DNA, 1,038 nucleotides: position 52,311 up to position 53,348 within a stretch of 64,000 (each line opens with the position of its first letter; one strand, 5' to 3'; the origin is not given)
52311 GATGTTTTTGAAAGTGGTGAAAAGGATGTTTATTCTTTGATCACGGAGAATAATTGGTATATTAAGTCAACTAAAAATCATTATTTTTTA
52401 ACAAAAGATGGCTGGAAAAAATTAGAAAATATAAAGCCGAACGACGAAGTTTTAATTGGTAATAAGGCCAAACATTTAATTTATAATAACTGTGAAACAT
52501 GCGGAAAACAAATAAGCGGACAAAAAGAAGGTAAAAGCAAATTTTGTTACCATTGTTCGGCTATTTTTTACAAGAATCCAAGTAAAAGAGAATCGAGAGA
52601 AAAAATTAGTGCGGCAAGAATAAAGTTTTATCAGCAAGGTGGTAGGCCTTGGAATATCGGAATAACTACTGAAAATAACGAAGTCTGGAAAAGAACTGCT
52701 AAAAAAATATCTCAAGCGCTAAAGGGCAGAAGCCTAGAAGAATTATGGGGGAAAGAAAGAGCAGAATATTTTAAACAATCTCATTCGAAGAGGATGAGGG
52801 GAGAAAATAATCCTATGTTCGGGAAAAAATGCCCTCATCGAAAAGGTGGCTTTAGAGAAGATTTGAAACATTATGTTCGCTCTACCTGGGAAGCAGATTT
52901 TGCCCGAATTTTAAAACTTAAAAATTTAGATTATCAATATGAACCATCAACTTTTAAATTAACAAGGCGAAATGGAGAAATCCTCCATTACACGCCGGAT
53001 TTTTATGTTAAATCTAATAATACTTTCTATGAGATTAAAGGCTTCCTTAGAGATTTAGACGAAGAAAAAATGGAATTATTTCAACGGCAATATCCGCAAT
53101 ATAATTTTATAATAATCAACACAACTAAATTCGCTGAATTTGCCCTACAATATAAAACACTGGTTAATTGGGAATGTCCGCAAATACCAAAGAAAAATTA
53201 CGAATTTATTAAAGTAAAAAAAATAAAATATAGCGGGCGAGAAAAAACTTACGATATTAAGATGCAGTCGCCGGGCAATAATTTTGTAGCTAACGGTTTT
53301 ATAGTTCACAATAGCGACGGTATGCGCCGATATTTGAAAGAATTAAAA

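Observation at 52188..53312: dnaE intein with an unusual homing-endonuclease module (Zn ribbon + 3x NUMOD3-like + PD-(D/E)xK-like)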

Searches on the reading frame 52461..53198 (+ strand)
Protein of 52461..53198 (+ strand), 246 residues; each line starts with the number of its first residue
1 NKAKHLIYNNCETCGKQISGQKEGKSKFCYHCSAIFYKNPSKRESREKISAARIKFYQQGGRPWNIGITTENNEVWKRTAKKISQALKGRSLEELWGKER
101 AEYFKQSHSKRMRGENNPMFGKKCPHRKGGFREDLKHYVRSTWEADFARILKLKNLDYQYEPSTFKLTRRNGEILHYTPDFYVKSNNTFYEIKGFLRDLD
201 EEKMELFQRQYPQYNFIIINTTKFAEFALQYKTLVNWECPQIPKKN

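Call 6: search_solved_structures(query=window:52461-53198:+, max_evalue=10, show_alignments=3)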
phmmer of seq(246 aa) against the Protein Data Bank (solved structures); distinct sequences matched with E-value up to 10: 5.
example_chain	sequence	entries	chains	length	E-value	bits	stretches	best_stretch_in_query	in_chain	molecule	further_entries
3cae_A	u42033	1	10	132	0.002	20.9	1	148-221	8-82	Endonuclease I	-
1m0d_A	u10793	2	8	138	0.0089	18.8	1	141-221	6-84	Endodeoxyribonuclease I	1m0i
1fzr_A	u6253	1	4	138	0.032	17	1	141-221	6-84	ENDONUCLEASE I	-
2pfj_A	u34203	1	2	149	0.05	16.3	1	140-221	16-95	Endodeoxyribonuclease 1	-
4raj_A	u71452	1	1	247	0.64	12.7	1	126-149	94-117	Heme oxygenase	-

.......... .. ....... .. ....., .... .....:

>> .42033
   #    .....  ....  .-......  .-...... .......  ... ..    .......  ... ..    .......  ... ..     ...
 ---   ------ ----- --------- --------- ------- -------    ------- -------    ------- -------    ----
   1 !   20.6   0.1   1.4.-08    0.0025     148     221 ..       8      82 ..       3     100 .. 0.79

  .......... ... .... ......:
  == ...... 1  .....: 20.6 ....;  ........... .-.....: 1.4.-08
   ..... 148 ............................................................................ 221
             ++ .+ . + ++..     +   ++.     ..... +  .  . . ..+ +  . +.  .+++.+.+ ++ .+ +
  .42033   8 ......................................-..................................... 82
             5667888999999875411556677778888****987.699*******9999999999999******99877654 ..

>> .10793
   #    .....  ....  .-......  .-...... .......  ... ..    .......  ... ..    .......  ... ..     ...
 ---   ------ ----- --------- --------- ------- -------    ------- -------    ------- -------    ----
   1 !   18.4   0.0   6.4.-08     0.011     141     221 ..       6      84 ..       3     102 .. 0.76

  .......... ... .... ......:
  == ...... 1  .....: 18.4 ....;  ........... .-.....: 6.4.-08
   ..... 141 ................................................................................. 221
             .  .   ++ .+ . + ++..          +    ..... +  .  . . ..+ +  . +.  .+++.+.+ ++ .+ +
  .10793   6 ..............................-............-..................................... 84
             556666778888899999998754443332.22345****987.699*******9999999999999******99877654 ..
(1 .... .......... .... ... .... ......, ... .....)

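Call 7: find_homologous_proteins(query=window:52461-53198:+, max_evalue=0.001)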
Query seq(246 aa) (246 aa): 15 proteins with E <= 0.001 among 278 candidates.
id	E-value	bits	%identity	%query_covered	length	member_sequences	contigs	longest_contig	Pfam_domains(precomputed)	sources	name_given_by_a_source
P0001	1.6e-85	305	72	74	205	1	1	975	-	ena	-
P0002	8.7e-81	289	69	74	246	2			-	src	-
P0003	3.8e-79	284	68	73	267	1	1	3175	PF07460.17,PF14890.12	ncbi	-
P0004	1.5e-42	164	58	51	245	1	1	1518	PF17657.7,PF14890.12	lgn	-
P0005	4.4e-24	103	41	53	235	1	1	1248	-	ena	-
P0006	9.1e-15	73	30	93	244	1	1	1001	-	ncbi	-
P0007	2.5e-14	71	28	92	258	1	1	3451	PF05367.18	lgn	-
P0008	3.2e-13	68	38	58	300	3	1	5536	PF07460.17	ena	-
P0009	4.9e-13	67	37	45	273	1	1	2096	PF05367.18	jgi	-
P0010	3.6e-11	61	35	80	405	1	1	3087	-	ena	-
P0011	9.0e-11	60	30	89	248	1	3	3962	PF07460.17,PF05626.17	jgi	jgi:hypothetical protein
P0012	1.6e-8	52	30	65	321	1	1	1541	-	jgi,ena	-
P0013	1.9e-8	52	29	71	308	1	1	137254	PF07460.17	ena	-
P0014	2.2e-8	52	30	93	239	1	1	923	PF07460.17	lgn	-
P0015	7.4e-4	37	27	79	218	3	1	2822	PF07460.17,PF05367.18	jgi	jgi:hypothetical protein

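Call 68: find_encoding_contigs(protein=P0010, flank=3000, max_places=2)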
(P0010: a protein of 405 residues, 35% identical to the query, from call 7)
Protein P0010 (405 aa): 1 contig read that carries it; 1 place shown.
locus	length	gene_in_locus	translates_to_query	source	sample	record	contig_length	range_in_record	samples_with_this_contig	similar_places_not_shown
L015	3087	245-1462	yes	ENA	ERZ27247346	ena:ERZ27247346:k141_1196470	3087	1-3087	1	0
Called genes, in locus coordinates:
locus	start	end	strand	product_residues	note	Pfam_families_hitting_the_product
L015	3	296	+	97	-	?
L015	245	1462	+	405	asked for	-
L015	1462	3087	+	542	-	?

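Call 92: search_protein_families(library=ncbifam, proteins=[P0011, P0006, P0013], max_evalue=0.01)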
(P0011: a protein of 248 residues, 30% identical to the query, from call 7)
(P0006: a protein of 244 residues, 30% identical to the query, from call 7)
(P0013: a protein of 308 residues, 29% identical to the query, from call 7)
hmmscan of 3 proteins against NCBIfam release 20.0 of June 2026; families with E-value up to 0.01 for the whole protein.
P0011 (248 aa): 2 families
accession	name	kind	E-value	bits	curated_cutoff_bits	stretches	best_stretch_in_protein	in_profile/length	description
TIGR01453.1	grpIintron_endo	subfamily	2.8e-09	37.3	56.05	2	29-119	92-159/215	group I intron endonuclease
NF053694.1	EndNBax1ARCFU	equivalog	1.1e-05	24.6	500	1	161-233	260-334/342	endonuclease Bax1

P0006 (244 aa): 0 families

P0013 (308 aa): 1 family
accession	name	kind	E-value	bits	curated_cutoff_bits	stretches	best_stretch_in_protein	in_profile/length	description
TIGR01453.1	grpIintron_endo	subfamily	0.00087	19.4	56.05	1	109-183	114-170/215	group I intron endonuclease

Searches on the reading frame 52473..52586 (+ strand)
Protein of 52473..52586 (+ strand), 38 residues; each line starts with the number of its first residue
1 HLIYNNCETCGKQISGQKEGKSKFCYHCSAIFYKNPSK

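Call 83: search_protein_families(library=pfam, proteins=[window:52473-52586:+], max_evalue=10)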
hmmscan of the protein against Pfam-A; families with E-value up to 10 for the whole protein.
seq(38 aa): 12 families
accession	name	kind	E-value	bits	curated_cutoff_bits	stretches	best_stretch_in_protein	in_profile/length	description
PF06221.18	zf-C2HC5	-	0.013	16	25.8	1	5-33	18-45/54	Putative zinc finger motif, C2HC5-type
PF12773.13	DZR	-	0.015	15.9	27.3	1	5-31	13-33/45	Double zinc ribbon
PF18256.6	HscB_4_cys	-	0.04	14.2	26.2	1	7-30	3-25/27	Co-chaperone HscB tetracysteine metal binding motif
PF01258.23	zf-dskA_traR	-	0.048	14.1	24.9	1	3-18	2-17/36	Prokaryotic dksA/traR C4-type zinc finger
PF00130.28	C1_1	-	0.058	13.7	26.5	1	6-31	13-37/53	Phorbol esters/diacylglycerol binding domain (C1 domain)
PF23413.1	zf_RING_Vps8_fungal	-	0.14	13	27.4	1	6-25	1-20/58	Vps8 RING zinc finger, fungal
PF15793.11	SHLD2_C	-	0.23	11.3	27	1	2-30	37-65/166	Shieldin complex subunit 2, C-terminal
PF13240.11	Zn_Ribbon_1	-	0.29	11.4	25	1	22-30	13-21/23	zinc-ribbon domain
PF24734.1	DUF7685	-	0.48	10.8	27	1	6-28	1-31/43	Domain of unknown function (DUF7685)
PF14149.11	YhfH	-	0.54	10.6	27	1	6-28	15-37/37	YhfH-like protein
PF14803.11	Zn_ribbon_Nudix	-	1.3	9.4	25.6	0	7-33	3-33/34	Nudix N-terminal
PF24560.1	zf-C2H2_OTU1_C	-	3.9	7.7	27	1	7-19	7-19/35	Ubiquitin thioesterase OTU1, C-terminal C2H2-type zinc finger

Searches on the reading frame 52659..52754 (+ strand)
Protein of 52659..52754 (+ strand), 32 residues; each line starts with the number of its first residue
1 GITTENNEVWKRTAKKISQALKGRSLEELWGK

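Call 83: search_protein_families(library=pfam, proteins=[window:52659-52754:+], max_evalue=10)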
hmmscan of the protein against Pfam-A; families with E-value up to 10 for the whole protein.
seq(32 aa): 1 family
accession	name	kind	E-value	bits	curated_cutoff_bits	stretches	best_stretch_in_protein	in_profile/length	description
PF11577.13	NEMO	-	0.069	13.6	23.2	1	4-29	13-36/68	NF-kappa-B essential modulator NEMO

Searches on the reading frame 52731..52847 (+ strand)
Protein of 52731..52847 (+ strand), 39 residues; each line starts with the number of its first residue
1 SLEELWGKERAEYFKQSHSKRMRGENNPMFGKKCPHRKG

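Call 83: search_protein_families(library=pfam, proteins=[window:52731-52847:+], max_evalue=10)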
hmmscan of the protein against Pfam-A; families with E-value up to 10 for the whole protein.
seq(39 aa): 1 family
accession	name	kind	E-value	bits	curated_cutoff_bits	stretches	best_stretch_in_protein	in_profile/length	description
PF07460.16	NUMOD3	-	8.9e-05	22.8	20.4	1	19-33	13-27/37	NUMOD3 motif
